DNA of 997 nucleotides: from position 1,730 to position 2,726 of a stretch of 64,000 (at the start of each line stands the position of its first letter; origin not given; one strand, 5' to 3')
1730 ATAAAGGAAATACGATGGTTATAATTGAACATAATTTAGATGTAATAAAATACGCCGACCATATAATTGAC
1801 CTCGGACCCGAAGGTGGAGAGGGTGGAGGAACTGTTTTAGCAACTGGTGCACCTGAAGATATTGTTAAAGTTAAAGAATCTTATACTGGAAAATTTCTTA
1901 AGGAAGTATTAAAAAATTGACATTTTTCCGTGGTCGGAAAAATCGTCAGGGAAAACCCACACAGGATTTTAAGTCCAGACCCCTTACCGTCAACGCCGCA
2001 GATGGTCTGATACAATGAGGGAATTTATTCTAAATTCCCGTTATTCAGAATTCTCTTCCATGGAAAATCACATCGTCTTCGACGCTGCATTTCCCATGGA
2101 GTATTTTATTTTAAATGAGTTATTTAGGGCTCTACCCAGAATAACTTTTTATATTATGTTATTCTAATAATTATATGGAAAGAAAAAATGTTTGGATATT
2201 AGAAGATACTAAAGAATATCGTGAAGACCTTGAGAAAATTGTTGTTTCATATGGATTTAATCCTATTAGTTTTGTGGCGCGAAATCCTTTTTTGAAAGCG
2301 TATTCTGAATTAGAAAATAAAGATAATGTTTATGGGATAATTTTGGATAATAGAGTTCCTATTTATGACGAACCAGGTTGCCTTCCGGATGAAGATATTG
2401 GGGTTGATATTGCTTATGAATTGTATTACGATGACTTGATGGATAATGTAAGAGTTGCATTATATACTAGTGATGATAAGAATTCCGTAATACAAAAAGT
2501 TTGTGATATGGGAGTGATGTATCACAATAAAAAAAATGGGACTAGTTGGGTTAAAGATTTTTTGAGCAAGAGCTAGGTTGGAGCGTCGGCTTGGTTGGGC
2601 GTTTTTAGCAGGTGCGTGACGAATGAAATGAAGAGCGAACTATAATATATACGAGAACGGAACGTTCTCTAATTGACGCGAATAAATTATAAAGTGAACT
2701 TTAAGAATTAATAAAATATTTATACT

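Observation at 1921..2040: Family C: a ~120-nt three-hairpin element attached to the stop codon of three unrelated genes, with compensatory stem changes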

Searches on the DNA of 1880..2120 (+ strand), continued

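Call 70: search_with_rna_model(model_id=R1, sources=[L028, L029, L030, L031], max_evalue=1)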
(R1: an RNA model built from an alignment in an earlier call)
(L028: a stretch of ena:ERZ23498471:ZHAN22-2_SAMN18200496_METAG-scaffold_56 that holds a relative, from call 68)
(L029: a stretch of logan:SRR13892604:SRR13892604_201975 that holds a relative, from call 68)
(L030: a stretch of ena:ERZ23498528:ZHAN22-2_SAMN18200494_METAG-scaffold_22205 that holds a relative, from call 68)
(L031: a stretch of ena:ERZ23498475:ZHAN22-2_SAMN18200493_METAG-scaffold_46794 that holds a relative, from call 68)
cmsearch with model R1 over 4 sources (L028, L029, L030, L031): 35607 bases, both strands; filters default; matches with E-value up to 1: 4.
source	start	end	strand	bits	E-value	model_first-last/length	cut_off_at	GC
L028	19362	19507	+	169.5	1.3e-41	1-146/146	no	0.4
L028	12779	12925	+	131.4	6.8e-32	1-146/146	no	0.38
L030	4514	4660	+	131.4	6.8e-32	1-146/146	no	0.38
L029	6648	6708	+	51.4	1.8e-11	1-61/146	3'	0.43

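Call 78: search_with_rna_model(model_id=R1, sources=[window, L018], max_evalue=1e-10, make_alignment=true)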
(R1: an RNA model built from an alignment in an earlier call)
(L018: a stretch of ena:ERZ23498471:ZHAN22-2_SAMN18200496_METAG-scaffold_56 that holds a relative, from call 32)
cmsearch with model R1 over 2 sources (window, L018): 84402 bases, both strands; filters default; matches with E-value up to 1e-10: 5.
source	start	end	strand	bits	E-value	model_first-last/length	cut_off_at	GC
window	1908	2053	+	169.5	3e-41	1-146/146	no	0.4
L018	9734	9879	+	169.5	3e-41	1-146/146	no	0.4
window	26451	26596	-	163.1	1.3e-39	1-146/146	no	0.34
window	34465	34608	+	144.3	7.8e-35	1-146/146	no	0.38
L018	3151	3297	+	131.4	1.6e-31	1-146/146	no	0.38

Alignment A4: 5 matches aligned to the model, 147 columns, each read 5' to 3' on its own strand. Consensus structure (alignment columns), stored with it:
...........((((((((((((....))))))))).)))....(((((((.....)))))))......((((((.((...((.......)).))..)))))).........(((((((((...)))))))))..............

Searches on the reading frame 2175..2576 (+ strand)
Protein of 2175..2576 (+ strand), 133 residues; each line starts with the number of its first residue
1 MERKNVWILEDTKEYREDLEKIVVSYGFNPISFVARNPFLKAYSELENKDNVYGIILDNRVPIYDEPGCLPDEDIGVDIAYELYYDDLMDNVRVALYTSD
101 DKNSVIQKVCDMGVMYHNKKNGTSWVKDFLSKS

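Call 16: search_protein_families(library=pfam, proteins=[window:2175-2576:+])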
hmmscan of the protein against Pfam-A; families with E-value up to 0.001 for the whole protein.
window:2175-2576:+ (133 aa): 0 families

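Call 32: find_encoding_contigs(protein=window:2175-2576:+, flank=10000)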
Protein window:2175-2576:+ (133 aa): 7 contigs read that carry it; 5 places shown.
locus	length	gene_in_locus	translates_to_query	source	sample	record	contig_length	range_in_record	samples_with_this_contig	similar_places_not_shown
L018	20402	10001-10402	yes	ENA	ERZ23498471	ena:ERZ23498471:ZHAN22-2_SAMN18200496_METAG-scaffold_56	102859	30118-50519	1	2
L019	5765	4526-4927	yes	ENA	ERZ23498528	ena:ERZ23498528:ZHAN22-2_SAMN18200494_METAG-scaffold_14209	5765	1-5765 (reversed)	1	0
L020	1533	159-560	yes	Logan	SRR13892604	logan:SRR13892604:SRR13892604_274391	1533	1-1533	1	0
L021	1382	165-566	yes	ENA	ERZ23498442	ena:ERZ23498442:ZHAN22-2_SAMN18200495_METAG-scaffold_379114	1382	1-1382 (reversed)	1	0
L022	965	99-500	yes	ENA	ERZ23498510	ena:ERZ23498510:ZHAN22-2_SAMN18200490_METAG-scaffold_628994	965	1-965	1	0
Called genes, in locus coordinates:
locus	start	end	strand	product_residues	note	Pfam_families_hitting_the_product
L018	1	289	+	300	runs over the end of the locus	PF01946:Thi4 (faint), PF07992:Pyr_redox_2, PF13738:Pyr_redox_3, PF00070:Pyr_redox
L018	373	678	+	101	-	PF13601:HTH_34 (weak), PF03551:PadR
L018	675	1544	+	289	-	PF22564:HAAS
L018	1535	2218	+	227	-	-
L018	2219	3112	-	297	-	PF01435:Peptidase_M48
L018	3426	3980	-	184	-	PF04011:LemA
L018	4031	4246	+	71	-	-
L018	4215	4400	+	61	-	PF12838:Fer4_7 (faint), PF12797:Fer4_2, PF12837:Fer4_6, PF00037:Fer4, PF13459:Fer4_15, PF14697:Fer4_21 (weak), PF13370:Fer4_13, PF12800:Fer4_4 (weak), +2 more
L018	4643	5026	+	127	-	-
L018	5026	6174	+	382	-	PF00266:Aminotran_5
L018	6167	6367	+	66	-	PF08984:DUF1858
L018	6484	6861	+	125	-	PF01592:NifU_N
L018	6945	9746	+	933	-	PF00005:ABC_tran (faint), PF01443:Viral_helicase1 (faint), PF02463:SMC_N (faint), PF03193:RsgA_GTPase (faint), PF13191:AAA_16 (faint), PF13304:AAA_21 (faint), PF17760:UvrA_inter, PF17755:UvrA_DNA-bind, +4 more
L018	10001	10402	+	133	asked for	-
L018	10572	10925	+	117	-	-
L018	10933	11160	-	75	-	-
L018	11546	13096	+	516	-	PF01541:GIY-YIG, PF27096:UvrC_M, PF02151:UVR, PF22920:UvrC_RNaseH, PF08459:UvrC_RNaseH_dom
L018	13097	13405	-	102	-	-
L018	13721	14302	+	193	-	PF00782:DSPc, PF22785:Tc-R-P, PF22784:PTP-SAK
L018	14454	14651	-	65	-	-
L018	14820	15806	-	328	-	PF08240:ADH_N, PF00107:ADH_zinc_N, PF13602:ADH_zinc_N_2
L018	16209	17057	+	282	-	-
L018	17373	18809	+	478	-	PF04326:SLFN_AlbA_2, PF13749:HATPase_c_4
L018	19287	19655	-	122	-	-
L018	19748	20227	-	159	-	-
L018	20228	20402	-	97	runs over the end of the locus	-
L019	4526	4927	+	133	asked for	-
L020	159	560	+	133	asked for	-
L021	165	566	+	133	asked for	-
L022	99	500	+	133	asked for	-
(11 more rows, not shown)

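Call 45: find_homologous_proteins(query=L018:6945-9746:+, max_evalue=1e-100)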
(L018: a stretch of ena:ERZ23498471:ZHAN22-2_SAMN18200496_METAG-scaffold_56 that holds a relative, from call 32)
Query L018:6945-9746:+ (933 aa): 8000 proteins with E <= 1e-100 among 8000 candidates; the best 120 are listed.
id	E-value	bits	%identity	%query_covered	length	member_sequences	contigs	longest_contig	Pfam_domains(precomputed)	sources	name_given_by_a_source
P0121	0.0e+0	2086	100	100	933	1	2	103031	PF17760.7,PF17755.7,PF01443.25,PF13555.13,PF13401.13,PF03193.23,PF20703.4,PF13304.13,PF13191.13,PF00005.34,PF02463.26,PF20720.4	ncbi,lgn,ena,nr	ncbi:excinuclease ABC subunit UvrA [Candidatus Pacearchaeota archaeon]|nr:excinuclease ABC subunit U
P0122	0.0e+0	1860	87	100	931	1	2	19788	PF17760.7,PF12399.15,PF17755.7,PF00005.34,PF13555.13,PF13401.13,PF03193.23,PF02463.26,PF13304.13,PF20720.4,PF13191.13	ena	-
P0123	0.0e+0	1842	86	100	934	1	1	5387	PF17760.7,PF17755.7,PF00005.34,PF13175.13,PF13555.13,PF13401.13,PF03193.23,PF02463.26,PF00684.26,PF13304.13,PF13191.13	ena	-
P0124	0.0e+0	1839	86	100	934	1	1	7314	PF17760.7,PF17755.7,PF00005.34,PF13555.13,PF13401.13,PF03193.23,PF02463.26,PF13304.13,PF20720.4,PF13191.13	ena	-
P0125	0.0e+0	1800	-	-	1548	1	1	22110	PF17760.7,PF17755.7,PF13555.13,PF13671.13,PF13401.13,PF03193.23,PF20703.4,PF13238.13,PF01637.25,PF13304.13,PF13191.13,PF00005.34,PF13476.13,PF02463.26,PF13481.13,PF20720.4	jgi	-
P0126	0.0e+0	1750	81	100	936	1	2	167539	PF17760.7,PF17755.7,PF13555.13,PF13401.13,PF03193.23,PF20703.4,PF00684.26,PF13304.13,PF13191.13,PF00005.34,PF02463.26,PF20720.4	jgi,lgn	jgi:excinuclease ABC subunit A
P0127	0.0e+0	1699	80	100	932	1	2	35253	PF17760.7,PF17755.7,PF00005.34,PF13555.13,PF13401.13,PF03193.23,PF20703.4,PF02463.26,PF13304.13,PF20720.4,PF13191.13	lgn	-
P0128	0.0e+0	1699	80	100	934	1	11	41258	PF17760.7,PF17755.7,PF13555.13,PF13401.13,PF03193.23,PF20703.4,PF00684.26,PF13304.13,PF13191.13,PF00005.34,PF13175.13,PF02463.26,PF20720.4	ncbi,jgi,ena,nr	ncbi:excinuclease ABC subunit UvrA [archaeon]|jgi:excinuclease ABC subunit A|nr:excinuclease ABC sub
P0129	0.0e+0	1697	78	100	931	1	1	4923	PF17760.7,PF13173.13,PF17755.7,PF13555.13,PF13401.13,PF03193.23,PF00684.26,PF13304.13,PF13191.13,PF00005.34,PF13175.13,PF13476.13,PF02463.26,PF20720.4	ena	-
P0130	0.0e+0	1693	79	100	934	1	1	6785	PF17760.7,PF17755.7,PF00005.34,PF13555.13,PF13401.13,PF03193.23,PF20703.4,PF02463.26,PF13304.13,PF20720.4,PF13191.13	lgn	-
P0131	0.0e+0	1689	77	100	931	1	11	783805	PF17760.7,PF17755.7,PF00005.34,PF13476.13,PF13555.13,PF03193.23,PF02463.26,PF00684.26,PF13304.13,PF20720.4,PF13191.13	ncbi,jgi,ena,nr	ncbi:excinuclease ABC subunit UvrA [archaeon]|jgi:excinuclease ABC subunit A|nr:excinuclease ABC sub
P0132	0.0e+0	1688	79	100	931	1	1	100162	PF17760.7,PF17755.7,PF00005.34,PF13175.13,PF13555.13,PF03193.23,PF02463.26,PF00684.26,PF13304.13,PF20720.4,PF13191.13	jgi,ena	-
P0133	0.0e+0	1687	79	100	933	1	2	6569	PF17760.7,PF17755.7,PF00005.34,PF13476.13,PF13555.13,PF13401.13,PF03193.23,PF02463.26,PF13304.13,PF20720.4,PF13191.13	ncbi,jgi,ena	-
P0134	0.0e+0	1683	78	100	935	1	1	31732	PF17760.7,PF17755.7,PF00005.34,PF13555.13,PF13401.13,PF03193.23,PF20703.4,PF02463.26,PF13304.13,PF20720.4,PF13191.13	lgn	-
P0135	0.0e+0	1683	78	100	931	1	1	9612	PF17760.7,PF13173.13,PF17755.7,PF00005.34,PF13476.13,PF13555.13,PF03193.23,PF02463.26,PF13304.13,PF20720.4,PF13191.13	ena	-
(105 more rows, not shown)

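Call 46: find_encoding_contigs(protein=P0122, flank=10000)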
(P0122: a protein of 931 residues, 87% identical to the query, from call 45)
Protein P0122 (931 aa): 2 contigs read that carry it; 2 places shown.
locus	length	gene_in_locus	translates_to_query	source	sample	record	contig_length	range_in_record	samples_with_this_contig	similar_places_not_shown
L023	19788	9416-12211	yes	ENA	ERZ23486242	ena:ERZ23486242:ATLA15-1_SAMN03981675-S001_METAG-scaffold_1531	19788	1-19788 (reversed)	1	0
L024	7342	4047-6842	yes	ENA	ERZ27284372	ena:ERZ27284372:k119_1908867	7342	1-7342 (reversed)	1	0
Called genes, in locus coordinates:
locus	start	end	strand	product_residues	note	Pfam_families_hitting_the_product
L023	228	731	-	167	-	PF20603:Bact_hydrolase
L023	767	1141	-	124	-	PF00579:tRNA-synt_1b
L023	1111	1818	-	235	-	-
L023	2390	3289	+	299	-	PF00890:FAD_binding_2 (faint), PF01134:GIDA (faint), PF01266:DAO (faint), PF01946:Thi4 (faint), PF03486:HI0933_like (faint), PF07992:Pyr_redox_2, PF13738:Pyr_redox_3, PF00070:Pyr_redox, +1 more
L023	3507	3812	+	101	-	PF03551:PadR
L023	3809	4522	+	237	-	PF22564:HAAS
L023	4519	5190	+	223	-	-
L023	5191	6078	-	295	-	PF01435:Peptidase_M48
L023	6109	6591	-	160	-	-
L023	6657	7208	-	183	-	PF04011:LemA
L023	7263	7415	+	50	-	-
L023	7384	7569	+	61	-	PF12838:Fer4_7 (faint), PF13187:Fer4_9 (faint), PF12797:Fer4_2 (weak), PF12837:Fer4_6 (weak), PF00037:Fer4 (weak), PF13459:Fer4_15, PF14697:Fer4_21 (weak), PF13370:Fer4_13, +1 more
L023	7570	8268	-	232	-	-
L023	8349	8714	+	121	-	-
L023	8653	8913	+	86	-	PF08984:DUF1858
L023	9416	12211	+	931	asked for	PF00005:ABC_tran (faint), PF02463:SMC_N (faint), PF03193:RsgA_GTPase (faint), PF13191:AAA_16 (faint), PF13304:AAA_21 (faint), PF13401:AAA_22 (faint), PF17760:UvrA_inter, PF17755:UvrA_DNA-bind, +3 more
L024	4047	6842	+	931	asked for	PF00005:ABC_tran (faint), PF02463:SMC_N (faint), PF03193:RsgA_GTPase (faint), PF13191:AAA_16 (faint), PF13304:AAA_21 (faint), PF13401:AAA_22 (faint), PF17760:UvrA_inter, PF17755:UvrA_DNA-bind, +3 more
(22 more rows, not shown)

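Call 47: find_encoding_contigs(protein=P0124, flank=10000)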
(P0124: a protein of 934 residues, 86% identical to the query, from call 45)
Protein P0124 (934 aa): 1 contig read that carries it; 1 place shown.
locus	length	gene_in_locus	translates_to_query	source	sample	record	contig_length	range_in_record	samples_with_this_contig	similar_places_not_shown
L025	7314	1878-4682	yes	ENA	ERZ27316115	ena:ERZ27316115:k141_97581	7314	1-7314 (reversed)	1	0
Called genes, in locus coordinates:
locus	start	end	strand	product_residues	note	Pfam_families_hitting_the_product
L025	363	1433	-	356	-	PF02073:Peptidase_M29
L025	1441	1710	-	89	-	-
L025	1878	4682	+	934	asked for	PF02463:SMC_N (faint), PF03193:RsgA_GTPase (faint), PF13191:AAA_16 (faint), PF13304:AAA_21 (faint), PF13401:AAA_22 (faint), PF17760:UvrA_inter, PF17755:UvrA_DNA-bind, PF00005:ABC_tran (weak), +2 more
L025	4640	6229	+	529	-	PF01541:GIY-YIG, PF27096:UvrC_M, PF22920:UvrC_RNaseH, PF08459:UvrC_RNaseH_dom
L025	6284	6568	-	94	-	-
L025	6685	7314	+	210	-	?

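Call 67: find_homologous_proteins(query=L018:373-678:+, max_evalue=1e-10)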
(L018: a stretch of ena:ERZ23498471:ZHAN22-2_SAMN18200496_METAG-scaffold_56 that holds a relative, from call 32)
Query L018:373-678:+ (101 aa): 1289 proteins with E <= 1e-10 among 1327 candidates; the best 120 are listed.
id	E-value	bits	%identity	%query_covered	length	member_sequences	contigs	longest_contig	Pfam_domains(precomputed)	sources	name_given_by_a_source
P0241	3.0e-59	215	100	100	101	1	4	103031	PF03551.21,PF13601.13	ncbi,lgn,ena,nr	ncbi:PadR family transcriptional regulator [Candidatus Pacearchaeota archaeon]|nr:PadR family transc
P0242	2.5e-49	183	83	100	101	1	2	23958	PF03551.21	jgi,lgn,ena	-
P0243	4.9e-49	182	83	100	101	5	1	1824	PF03551.21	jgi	jgi:PadR family transcriptional regulator, regulatory protein PadR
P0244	5.1e-49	182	82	100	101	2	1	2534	PF03551.21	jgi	-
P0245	6.8e-49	182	84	100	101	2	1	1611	PF03551.21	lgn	-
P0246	1.8e-48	180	81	100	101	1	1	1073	PF03551.21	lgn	-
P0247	4.4e-48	179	83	100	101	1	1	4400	PF03551.21,PF13601.13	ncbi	-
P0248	6.3e-48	179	83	100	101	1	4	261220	PF03551.21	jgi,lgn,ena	jgi:PadR family transcriptional regulator, regulatory protein PadR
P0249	8.0e-48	178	82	100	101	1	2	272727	PF03551.21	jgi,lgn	jgi:PadR family transcriptional regulator PadR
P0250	1.5e-47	178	83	100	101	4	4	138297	PF03551.21,PF13601.13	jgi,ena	jgi:PadR family transcriptional regulator, regulatory protein PadR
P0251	1.5e-47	177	80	100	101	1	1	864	PF03551.21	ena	-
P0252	2.9e-47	177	81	100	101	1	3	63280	PF03551.21,PF13601.13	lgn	-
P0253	2.9e-47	177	82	100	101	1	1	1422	PF03551.21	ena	-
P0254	6.6e-47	175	82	100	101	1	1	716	PF03551.21,PF13601.13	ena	-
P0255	1.2e-46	175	80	100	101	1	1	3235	PF03551.21,PF13601.13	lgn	-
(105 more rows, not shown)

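Call 68: find_encoding_contigs(protein=P0241, flank=10000, max_places=4)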
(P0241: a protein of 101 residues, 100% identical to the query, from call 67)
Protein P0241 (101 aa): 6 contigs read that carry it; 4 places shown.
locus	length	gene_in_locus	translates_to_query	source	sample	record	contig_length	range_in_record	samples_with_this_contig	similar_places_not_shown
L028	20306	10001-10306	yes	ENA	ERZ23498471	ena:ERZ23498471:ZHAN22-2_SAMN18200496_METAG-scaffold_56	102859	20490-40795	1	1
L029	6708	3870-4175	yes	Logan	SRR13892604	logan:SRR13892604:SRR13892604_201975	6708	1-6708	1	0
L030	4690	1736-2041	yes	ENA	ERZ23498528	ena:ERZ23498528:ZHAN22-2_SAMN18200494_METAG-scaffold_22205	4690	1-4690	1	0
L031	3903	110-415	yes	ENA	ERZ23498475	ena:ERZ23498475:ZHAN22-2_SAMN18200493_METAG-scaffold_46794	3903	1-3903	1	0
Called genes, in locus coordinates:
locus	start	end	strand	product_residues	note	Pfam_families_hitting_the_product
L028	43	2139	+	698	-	PF00211:Guanylate_cyc (faint)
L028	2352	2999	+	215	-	PF00702:Hydrolase, PF13419:HAD_2, PF13242:Hydrolase_like (weak)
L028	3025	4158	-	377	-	PF07690:MFS_1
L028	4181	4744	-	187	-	PF09335:VTT_dom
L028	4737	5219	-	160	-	-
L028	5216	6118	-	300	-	PF02568:ThiI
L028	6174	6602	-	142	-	-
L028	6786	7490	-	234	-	PF20603:Bact_hydrolase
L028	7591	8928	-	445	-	PF00579:tRNA-synt_1b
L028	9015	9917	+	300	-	PF01946:Thi4 (faint), PF07992:Pyr_redox_2, PF13738:Pyr_redox_3, PF00070:Pyr_redox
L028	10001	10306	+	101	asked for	PF13601:HTH_34 (weak), PF03551:PadR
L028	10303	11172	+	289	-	PF22564:HAAS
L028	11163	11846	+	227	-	-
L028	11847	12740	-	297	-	PF01435:Peptidase_M48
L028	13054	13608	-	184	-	PF04011:LemA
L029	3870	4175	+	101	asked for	PF13601:HTH_34 (weak), PF03551:PadR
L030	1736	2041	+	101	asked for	PF13601:HTH_34 (weak), PF03551:PadR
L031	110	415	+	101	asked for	PF13601:HTH_34 (weak), PF03551:PadR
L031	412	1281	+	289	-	PF22564:HAAS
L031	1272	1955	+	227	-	-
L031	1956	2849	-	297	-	PF01435:Peptidase_M48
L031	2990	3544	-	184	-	PF04011:LemA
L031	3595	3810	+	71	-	-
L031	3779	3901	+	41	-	?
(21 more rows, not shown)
